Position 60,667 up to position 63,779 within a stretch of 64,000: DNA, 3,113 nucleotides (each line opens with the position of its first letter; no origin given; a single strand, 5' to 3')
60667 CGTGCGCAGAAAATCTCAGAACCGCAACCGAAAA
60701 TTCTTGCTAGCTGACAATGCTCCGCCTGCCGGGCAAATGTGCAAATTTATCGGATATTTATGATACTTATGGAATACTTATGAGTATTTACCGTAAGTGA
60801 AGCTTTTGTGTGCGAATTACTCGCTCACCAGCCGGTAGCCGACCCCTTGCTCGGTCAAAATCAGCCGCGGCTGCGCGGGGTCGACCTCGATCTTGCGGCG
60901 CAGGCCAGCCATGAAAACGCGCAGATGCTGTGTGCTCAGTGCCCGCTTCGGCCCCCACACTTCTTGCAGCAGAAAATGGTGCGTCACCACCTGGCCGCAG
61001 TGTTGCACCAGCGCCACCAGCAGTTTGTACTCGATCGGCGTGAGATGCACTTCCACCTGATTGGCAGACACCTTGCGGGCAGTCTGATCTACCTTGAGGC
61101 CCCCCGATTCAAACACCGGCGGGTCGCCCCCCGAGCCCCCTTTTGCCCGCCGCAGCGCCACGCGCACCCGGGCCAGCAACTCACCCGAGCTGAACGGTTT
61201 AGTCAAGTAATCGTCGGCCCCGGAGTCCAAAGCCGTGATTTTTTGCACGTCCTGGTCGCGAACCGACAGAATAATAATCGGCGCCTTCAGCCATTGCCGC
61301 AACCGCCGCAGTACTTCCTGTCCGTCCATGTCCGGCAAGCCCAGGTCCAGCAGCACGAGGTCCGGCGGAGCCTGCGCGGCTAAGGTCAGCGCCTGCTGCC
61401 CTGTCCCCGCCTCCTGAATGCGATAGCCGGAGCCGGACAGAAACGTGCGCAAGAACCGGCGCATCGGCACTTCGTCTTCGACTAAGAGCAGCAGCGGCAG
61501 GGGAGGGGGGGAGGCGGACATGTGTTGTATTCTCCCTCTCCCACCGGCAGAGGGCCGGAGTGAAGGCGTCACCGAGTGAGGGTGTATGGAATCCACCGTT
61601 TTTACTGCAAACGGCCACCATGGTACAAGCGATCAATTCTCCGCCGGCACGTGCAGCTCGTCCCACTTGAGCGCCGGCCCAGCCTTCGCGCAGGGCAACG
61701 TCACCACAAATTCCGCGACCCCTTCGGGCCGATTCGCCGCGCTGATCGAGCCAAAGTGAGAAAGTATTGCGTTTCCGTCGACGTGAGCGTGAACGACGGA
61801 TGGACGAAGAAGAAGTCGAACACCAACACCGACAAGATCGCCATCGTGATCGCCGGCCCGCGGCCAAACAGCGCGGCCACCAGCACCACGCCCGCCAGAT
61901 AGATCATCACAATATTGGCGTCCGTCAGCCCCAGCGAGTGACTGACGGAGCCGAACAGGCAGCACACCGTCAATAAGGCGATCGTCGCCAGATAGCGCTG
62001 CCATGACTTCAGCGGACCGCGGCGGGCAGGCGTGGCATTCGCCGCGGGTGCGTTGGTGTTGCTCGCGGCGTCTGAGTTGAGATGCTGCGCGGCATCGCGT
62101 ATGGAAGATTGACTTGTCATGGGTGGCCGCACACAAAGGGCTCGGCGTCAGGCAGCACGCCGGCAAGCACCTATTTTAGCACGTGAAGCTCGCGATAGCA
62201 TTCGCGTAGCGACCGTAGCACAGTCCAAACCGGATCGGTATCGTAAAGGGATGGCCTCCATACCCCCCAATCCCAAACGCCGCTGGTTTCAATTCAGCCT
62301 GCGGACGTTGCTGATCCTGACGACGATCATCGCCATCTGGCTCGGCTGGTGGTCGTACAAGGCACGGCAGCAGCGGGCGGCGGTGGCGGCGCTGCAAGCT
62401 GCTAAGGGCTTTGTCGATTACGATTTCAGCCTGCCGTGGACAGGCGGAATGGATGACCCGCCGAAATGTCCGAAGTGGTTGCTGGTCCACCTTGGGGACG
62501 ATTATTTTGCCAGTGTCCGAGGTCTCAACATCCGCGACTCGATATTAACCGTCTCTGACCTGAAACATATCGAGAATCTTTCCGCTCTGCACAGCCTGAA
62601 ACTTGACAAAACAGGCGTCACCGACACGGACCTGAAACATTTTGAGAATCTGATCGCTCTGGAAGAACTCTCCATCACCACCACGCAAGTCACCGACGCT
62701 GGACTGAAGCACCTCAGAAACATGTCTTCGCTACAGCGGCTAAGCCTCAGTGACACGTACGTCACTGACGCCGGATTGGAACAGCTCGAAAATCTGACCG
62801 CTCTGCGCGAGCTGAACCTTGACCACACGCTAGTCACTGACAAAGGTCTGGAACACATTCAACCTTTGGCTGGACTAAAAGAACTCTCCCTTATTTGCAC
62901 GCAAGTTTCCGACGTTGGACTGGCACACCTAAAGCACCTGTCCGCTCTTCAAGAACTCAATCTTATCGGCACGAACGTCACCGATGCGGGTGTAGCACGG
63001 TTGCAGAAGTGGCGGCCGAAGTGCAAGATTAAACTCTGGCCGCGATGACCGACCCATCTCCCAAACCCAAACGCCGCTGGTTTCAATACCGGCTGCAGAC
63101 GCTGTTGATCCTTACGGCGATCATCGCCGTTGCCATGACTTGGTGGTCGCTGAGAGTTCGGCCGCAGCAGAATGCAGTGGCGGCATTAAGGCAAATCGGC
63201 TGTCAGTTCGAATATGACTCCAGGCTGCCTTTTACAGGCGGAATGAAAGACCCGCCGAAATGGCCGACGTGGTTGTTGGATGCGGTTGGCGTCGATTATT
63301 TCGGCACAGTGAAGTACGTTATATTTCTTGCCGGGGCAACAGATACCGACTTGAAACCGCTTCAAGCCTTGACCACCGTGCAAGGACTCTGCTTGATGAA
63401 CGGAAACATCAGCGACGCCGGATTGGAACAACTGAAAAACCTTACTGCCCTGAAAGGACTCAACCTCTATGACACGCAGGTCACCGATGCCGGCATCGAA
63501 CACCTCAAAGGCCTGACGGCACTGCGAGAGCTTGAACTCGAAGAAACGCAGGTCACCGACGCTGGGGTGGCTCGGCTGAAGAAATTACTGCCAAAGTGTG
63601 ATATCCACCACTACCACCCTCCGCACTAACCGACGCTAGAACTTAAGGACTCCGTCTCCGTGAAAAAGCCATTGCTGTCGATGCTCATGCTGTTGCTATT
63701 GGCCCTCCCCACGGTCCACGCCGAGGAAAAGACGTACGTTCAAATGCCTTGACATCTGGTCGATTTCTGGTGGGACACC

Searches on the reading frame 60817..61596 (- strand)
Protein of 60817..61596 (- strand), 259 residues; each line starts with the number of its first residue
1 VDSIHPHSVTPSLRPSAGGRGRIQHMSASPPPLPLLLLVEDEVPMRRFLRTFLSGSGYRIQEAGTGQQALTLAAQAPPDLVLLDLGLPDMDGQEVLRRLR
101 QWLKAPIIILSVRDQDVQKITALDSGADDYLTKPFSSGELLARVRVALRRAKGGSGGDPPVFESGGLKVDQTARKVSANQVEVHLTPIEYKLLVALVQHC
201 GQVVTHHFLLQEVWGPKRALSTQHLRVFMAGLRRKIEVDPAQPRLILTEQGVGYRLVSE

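Call 31: search_protein_families(library=pfam, proteins=[window:60817-61596:-], max_evalue=0.01)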
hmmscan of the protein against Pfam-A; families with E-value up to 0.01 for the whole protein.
window:60817-61596:- (259 aa): 2 families
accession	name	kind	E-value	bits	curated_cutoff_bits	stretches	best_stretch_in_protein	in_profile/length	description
PF00072.30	Response_reg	-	1.6e-28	99.5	30.2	1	37-145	2-111/111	Response regulator receiver domain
PF00486.34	Trans_reg_C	-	4.3e-21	75.2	26.2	1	182-256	3-77/77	Transcriptional regulatory protein, C terminal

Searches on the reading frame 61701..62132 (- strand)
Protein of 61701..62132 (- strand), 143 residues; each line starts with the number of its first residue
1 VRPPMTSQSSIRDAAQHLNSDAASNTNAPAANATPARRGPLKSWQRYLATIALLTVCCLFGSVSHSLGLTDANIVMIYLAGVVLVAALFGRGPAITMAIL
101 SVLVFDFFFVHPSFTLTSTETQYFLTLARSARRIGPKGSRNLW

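Call 31: search_protein_families(library=pfam, proteins=[window:61701-62132:-], max_evalue=0.01)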
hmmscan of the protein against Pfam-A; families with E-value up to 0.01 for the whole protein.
window:61701-62132:- (143 aa): 2 families
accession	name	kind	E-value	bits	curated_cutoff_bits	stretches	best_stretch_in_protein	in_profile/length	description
PF13493.11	DUF4118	-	1.9e-20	73.1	28.4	1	47-128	1-81/107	Domain of unknown function (DUF4118)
PF21525.2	Nlp36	-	0.0077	16.6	27.3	0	79-112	9-37/49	Neuropeptide-like peptide 36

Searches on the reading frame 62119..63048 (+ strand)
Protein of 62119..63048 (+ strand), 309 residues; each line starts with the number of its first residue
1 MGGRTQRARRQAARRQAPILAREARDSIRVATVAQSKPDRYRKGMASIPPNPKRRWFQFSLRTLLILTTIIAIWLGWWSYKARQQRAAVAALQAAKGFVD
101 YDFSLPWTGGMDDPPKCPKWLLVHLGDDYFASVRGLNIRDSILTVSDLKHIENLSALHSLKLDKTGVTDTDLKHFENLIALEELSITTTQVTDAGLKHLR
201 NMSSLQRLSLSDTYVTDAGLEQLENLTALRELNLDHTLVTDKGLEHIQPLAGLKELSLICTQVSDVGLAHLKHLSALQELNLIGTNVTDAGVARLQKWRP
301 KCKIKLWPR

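Call 31: search_protein_families(library=pfam, proteins=[window:62119-63048:+], max_evalue=0.01)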
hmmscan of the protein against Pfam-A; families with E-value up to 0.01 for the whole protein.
window:62119-63048:+ (309 aa): 5 families
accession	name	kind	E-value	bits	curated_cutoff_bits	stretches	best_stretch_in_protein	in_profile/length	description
PF12799.13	LRR_4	-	2.9e-12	46.8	27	1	204-241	2-38/44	Leucine Rich repeats (2 copies)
PF13855.12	LRR_8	-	8.8e-11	41.9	27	3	181-237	3-59/61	Leucine rich repeat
PF23598.1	LRR_14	-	5e-08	32.5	40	1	146-282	38-174/353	Leucine-rich repeat region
PF13516.12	LRR_6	-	1.7e-05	24.9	23.4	0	203-221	3-21/24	Leucine Rich repeat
PF24758.1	LRR_At5g56370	-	0.0011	19.1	27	0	196-247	30-81/227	FBD-associated F-box protein At5g56370, LRR repeats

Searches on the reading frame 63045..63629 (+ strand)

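Call 31: search_protein_families(library=pfam, proteins=[window:63045-63629:+], max_evalue=0.01)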
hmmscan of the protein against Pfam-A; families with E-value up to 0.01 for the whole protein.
window:63045-63629:+ (194 aa): 4 families
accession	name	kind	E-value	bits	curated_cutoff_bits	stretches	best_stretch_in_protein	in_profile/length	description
PF12799.13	LRR_4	-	1.1e-05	26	27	1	135-172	2-38/44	Leucine Rich repeats (2 copies)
PF13855.12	LRR_8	-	0.0002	21.5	27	1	114-169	5-60/61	Leucine rich repeat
PF23598.1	LRR_14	-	0.0046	16.2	40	1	115-170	98-151/353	Leucine-rich repeat region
PF13516.12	LRR_6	-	0.0049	17.3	23.4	0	160-176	5-21/24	Leucine Rich repeat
